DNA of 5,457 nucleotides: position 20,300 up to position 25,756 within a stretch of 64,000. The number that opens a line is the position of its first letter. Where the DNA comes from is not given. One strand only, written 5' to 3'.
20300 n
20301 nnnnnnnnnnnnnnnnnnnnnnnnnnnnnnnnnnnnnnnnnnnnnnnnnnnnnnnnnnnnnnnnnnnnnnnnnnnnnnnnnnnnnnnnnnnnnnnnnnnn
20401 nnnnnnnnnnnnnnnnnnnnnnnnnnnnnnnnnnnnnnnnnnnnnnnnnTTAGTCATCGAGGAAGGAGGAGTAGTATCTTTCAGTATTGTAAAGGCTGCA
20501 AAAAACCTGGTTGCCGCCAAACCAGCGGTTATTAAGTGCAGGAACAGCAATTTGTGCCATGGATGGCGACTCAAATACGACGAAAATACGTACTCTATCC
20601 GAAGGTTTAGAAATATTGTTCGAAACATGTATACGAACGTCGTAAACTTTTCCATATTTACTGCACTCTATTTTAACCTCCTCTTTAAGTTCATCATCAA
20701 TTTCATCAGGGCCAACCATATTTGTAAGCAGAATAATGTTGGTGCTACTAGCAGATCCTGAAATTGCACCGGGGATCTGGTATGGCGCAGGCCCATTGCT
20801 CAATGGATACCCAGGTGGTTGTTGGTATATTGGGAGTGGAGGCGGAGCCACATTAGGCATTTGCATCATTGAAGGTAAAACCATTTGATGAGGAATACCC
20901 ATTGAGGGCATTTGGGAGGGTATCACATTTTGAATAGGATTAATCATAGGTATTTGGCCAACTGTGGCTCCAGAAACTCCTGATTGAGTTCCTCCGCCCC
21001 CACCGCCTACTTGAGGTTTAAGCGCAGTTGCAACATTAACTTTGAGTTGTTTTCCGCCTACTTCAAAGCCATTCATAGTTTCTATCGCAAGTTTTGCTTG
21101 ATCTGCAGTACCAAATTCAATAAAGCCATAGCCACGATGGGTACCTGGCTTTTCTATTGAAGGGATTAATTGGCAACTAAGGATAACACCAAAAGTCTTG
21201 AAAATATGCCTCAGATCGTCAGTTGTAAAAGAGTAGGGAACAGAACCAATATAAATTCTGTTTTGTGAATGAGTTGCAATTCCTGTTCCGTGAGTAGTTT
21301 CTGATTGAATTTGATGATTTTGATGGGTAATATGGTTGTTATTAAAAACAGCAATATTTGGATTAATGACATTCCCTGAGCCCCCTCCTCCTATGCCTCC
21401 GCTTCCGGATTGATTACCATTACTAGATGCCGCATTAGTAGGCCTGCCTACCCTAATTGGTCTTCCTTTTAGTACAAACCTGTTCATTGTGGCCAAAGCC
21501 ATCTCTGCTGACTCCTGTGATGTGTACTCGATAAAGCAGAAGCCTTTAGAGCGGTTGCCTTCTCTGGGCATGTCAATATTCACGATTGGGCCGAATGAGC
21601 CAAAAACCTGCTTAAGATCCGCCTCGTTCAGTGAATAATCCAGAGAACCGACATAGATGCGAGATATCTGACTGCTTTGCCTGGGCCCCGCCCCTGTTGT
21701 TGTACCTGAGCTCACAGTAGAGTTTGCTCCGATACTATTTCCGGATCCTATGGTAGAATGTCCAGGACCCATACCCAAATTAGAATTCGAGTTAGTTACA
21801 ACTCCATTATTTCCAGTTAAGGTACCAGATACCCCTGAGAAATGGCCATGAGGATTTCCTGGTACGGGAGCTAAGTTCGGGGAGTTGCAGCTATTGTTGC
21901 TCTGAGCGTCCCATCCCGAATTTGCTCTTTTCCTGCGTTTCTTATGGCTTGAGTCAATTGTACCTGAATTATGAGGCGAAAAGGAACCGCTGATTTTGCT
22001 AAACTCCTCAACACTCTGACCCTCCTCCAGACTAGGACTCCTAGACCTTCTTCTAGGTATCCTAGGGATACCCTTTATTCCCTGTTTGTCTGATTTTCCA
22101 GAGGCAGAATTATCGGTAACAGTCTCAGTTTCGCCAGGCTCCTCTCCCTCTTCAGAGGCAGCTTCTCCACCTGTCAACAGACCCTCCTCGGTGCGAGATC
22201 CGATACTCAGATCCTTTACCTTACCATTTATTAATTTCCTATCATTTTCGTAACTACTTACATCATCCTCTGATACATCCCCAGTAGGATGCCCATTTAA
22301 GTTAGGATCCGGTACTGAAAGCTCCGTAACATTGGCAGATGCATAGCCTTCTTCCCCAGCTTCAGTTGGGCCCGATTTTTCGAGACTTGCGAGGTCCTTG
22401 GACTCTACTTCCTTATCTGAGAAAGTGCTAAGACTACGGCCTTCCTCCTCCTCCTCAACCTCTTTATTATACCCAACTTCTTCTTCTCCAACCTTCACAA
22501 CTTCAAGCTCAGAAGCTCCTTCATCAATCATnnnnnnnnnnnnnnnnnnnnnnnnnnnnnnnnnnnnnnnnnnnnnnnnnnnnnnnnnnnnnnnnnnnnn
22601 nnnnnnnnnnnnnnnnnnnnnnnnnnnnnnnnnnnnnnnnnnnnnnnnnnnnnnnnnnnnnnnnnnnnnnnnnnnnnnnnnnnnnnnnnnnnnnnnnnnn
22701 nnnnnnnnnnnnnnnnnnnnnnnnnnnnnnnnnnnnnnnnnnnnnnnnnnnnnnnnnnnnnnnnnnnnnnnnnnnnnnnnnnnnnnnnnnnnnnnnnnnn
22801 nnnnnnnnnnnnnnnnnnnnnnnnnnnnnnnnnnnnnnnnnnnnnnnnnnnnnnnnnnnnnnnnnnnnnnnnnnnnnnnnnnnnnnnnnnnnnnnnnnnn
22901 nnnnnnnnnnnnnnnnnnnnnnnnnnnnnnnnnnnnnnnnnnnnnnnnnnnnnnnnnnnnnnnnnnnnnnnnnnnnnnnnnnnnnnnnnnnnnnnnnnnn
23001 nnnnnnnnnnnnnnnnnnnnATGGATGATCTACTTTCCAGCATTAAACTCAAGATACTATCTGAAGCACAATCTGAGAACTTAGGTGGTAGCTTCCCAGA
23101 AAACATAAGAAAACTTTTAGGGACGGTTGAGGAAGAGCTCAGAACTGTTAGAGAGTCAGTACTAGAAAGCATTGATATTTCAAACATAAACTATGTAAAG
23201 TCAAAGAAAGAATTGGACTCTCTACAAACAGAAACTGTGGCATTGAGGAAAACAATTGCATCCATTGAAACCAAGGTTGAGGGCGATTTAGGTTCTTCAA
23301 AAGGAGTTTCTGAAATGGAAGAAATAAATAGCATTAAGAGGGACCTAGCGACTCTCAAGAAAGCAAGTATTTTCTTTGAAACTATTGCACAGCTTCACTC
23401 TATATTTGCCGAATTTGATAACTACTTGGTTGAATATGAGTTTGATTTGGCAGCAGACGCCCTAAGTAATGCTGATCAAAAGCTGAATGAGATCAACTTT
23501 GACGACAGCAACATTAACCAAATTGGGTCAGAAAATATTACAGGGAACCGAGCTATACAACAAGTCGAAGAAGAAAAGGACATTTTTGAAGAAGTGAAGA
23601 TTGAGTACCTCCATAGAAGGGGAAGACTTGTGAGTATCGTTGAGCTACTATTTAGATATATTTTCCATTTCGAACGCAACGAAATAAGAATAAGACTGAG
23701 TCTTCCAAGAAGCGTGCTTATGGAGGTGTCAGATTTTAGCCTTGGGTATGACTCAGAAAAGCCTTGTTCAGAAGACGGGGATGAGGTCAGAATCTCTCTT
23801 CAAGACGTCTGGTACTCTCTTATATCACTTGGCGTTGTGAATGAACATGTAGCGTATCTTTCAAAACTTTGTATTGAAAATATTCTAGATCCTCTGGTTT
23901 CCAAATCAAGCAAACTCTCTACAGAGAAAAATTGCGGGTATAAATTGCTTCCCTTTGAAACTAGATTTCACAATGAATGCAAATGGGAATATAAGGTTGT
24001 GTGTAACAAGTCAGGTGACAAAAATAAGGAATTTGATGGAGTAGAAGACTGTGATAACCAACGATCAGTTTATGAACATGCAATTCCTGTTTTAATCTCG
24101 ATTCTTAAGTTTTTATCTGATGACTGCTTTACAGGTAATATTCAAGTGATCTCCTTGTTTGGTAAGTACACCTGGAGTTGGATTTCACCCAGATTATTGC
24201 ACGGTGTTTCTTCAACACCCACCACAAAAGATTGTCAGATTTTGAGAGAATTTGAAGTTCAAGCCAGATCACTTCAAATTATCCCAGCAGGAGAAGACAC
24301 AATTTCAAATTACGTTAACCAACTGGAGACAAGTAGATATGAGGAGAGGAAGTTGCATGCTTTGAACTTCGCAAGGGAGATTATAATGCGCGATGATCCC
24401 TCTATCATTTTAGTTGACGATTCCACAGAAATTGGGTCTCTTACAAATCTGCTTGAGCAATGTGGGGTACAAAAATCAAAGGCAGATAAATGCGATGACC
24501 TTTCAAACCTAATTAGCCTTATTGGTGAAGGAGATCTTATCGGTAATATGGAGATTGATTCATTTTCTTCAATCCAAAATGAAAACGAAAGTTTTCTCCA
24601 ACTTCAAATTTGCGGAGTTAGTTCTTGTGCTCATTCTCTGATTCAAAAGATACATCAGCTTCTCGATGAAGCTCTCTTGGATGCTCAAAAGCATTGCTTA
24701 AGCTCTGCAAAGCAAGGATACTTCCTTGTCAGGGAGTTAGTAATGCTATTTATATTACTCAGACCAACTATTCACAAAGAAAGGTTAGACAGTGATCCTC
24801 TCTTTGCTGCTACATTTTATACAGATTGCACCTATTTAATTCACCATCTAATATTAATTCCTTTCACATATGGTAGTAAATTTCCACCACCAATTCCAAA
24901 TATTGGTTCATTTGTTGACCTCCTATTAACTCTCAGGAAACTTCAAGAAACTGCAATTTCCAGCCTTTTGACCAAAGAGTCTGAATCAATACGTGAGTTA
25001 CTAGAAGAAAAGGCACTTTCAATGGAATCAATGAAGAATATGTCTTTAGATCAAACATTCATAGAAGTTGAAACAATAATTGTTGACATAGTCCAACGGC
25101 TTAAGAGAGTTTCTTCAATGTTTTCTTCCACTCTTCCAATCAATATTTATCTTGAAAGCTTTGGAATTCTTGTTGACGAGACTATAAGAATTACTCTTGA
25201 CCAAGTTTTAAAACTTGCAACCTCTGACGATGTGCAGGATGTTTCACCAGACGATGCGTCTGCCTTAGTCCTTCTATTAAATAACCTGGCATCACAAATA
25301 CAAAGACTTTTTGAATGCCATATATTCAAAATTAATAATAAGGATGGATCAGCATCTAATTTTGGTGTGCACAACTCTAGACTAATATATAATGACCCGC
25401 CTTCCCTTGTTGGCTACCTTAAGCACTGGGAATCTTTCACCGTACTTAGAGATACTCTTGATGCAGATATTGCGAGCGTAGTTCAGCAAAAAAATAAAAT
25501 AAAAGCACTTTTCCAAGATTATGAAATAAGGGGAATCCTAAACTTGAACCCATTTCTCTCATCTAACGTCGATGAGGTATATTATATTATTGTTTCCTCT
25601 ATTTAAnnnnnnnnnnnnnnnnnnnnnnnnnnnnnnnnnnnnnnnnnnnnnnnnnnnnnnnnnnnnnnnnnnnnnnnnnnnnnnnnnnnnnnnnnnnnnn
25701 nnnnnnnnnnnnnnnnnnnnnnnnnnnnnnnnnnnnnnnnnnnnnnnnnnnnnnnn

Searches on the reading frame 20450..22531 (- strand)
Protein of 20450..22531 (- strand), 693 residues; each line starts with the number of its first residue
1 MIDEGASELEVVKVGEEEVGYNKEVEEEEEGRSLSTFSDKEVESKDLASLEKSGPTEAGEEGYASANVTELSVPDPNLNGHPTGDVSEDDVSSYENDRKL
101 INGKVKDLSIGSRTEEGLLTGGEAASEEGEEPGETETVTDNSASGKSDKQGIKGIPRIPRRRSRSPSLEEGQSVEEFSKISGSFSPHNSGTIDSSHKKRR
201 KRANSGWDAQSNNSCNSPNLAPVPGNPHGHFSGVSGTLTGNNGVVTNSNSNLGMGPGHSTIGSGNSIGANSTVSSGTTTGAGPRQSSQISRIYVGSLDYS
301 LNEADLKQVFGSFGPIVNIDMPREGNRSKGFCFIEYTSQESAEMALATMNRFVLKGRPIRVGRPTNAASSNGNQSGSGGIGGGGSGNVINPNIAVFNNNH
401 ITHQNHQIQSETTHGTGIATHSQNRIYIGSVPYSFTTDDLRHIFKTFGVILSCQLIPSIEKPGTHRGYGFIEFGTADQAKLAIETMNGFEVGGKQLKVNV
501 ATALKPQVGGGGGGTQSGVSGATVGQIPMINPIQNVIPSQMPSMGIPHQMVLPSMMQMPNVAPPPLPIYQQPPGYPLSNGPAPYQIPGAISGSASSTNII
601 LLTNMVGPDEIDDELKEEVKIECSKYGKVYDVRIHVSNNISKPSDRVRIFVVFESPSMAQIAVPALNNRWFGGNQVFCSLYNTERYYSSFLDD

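Call 80: search_protein_families(library=pfam, proteins=[window:20450-22531:-], max_evalue=0.001)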
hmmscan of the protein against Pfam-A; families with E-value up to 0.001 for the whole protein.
window:20450-22531:- (693 aa): 2 families
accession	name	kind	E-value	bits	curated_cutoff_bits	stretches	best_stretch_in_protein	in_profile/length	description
PF00076.28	RRM_1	-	1.4e-47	159.9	20.7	2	292-360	1-70/70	RNA recognition motif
PF16367.11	RRM_7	-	2.7e-06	27.7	27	0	291-343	3-63/94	RNA recognition motif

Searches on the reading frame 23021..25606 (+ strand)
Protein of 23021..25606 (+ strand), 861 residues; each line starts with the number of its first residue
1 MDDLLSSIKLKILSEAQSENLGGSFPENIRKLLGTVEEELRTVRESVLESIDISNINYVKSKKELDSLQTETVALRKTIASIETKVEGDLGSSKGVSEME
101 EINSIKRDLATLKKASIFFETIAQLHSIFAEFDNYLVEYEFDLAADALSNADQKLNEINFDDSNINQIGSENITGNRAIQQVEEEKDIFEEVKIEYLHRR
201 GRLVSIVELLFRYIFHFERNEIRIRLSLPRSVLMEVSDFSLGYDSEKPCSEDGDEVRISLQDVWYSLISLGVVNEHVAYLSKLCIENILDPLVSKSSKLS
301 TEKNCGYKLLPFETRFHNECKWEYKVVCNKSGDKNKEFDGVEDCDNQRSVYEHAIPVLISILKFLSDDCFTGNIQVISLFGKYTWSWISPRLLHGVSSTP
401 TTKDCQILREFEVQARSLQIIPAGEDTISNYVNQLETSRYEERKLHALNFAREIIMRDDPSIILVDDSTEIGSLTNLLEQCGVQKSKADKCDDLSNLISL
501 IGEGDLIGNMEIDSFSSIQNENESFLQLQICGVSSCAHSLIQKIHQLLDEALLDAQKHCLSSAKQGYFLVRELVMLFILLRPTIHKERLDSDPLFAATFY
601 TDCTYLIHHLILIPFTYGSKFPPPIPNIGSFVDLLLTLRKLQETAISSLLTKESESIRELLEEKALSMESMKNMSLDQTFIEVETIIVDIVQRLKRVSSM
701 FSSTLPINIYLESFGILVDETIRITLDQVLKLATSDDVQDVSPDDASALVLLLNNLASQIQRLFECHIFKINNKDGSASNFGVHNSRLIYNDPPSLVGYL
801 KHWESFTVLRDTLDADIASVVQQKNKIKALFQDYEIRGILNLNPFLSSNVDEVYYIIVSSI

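Call 82: search_protein_families(library=pfam, proteins=[window:23021-25606:+], max_evalue=0.0001)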
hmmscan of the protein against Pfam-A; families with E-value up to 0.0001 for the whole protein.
window:23021-25606:+ (861 aa): 2 families
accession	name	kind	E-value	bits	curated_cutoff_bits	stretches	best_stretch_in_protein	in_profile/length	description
PF20666.3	ZW10_C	-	5.1e-18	65.8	25.8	1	527-656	2-128/131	Centromere/kinetochore protein zw10, C-terminal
PF22766.2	ZW10_C2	-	5.9e-05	23.7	27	0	687-765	3-75/152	ZW10 C-terminal helical domain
